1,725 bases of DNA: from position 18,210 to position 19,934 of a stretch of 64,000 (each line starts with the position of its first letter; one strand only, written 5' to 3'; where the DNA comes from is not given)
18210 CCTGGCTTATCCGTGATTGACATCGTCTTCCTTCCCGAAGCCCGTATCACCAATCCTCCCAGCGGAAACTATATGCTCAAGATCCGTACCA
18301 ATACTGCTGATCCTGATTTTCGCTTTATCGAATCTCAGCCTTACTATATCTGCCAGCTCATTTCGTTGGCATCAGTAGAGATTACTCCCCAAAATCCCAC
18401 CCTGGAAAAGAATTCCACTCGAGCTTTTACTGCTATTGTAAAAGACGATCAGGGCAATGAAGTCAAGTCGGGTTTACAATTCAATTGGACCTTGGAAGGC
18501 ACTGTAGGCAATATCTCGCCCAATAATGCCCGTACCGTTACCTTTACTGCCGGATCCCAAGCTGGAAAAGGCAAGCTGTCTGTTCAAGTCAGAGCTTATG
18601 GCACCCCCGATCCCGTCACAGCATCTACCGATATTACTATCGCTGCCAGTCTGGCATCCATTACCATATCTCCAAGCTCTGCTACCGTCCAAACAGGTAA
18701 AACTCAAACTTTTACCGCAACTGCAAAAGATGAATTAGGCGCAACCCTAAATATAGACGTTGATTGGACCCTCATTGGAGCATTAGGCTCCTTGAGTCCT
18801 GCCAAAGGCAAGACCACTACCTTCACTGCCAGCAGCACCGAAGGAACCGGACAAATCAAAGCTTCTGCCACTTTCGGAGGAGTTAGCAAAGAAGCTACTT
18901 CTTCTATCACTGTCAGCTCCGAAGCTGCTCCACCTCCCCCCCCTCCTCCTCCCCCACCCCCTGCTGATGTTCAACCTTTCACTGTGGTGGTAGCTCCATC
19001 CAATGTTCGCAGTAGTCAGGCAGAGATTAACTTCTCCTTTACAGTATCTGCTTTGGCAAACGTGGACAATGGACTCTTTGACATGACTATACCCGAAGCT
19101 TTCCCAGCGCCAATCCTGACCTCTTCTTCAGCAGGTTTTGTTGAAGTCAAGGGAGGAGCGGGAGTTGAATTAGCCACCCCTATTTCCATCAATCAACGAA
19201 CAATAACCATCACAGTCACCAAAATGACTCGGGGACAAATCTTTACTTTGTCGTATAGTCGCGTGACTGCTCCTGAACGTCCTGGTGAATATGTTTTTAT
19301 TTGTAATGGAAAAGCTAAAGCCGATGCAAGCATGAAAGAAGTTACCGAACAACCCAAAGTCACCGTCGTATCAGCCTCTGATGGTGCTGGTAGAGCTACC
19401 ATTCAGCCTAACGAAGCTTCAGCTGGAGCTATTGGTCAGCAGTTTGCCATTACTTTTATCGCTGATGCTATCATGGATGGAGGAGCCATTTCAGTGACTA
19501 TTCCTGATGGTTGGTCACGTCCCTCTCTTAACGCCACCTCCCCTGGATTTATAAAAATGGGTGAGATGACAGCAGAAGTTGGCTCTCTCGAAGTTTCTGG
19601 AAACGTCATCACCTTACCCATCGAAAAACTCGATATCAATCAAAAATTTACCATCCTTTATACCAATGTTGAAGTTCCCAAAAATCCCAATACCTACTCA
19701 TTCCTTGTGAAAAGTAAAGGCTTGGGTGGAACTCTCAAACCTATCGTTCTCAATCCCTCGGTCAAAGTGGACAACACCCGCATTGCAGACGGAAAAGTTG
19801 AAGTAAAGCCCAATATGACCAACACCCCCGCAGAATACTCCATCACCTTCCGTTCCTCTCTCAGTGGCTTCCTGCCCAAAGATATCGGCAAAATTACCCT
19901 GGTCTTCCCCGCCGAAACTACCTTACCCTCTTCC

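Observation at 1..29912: About 30-kb co-directional island: ECF sigma/anti-sigma pair plus four giant secreted multi-module proteins sharing a wall-binding cassette, a GT2 and an AAA ATPase — candidate undescribed surface-layer or surface-fibre system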

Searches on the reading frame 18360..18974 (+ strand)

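Call 111: search_protein_families(library=pfam, proteins=[window:18360-18974:+], max_evalue=1)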
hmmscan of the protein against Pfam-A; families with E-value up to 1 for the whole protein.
window:18360-18974:+ (205 aa): 11 families
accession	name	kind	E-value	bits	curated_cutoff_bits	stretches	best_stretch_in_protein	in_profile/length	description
PF09134.16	Invasin_D3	-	6.7e-08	33.4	33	2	5-94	6-95/98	Invasin, domain 3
PF00801.26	PKD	-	0.00075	19.9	23.5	2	6-92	2-78/80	PKD domain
PF18705.7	DUF5643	-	0.0012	19.2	34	0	11-41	36-69/115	Family of unknown function (DUF5643)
PF02368.24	Big_2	-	0.0022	18.3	22.8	2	4-75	3-66/79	Bacterial Ig-like domain (group 2)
PF02369.22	Big_1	-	0.011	16.2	34.9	1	5-59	3-56/93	Bacterial Ig-like domain (group 1)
PF16101.10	PRIMA1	-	0.052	13.8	38.6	1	160-201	33-73/158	Proline-rich membrane anchor 1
PF11954.13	DUF3471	-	0.068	14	29.3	0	9-53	43-87/103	Domain of unknown function (DUF3471)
PF13927.12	Ig_3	-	0.13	13.2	30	0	100-156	3-60/78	Immunoglobulin domain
PF20611.3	DUF6801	-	0.13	12.8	26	1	58-129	66-140/161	Family of unknown function (DUF6801)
PF19408.5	PKD_6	-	0.21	12.4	25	1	34-78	27-69/82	PKD-like domain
PF03550.21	LolB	-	0.33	11.4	23.7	0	95-126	40-71/151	Outer membrane lipoprotein LolB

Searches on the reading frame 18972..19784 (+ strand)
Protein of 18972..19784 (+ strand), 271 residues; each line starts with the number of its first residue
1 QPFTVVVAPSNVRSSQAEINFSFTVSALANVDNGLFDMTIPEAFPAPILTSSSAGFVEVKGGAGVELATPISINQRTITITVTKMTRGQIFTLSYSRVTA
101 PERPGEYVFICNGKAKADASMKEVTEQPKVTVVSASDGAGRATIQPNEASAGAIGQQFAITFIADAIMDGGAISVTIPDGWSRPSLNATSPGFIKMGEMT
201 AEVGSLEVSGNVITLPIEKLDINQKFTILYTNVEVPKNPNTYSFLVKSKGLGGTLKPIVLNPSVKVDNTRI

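Call 111: search_protein_families(library=pfam, proteins=[window:18972-19784:+], max_evalue=1)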
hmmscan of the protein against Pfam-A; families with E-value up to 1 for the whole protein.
window:18972-19784:+ (271 aa): 2 families
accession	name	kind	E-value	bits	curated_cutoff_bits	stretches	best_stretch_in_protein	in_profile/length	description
PF17735.7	BslA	-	2.5e-06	27.9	38.7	2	20-119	15-108/121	Biofilm surface layer A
PF10989.13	DUF2808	-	0.00056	20.4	25.3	1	20-119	26-133/146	Protein of unknown function (DUF2808)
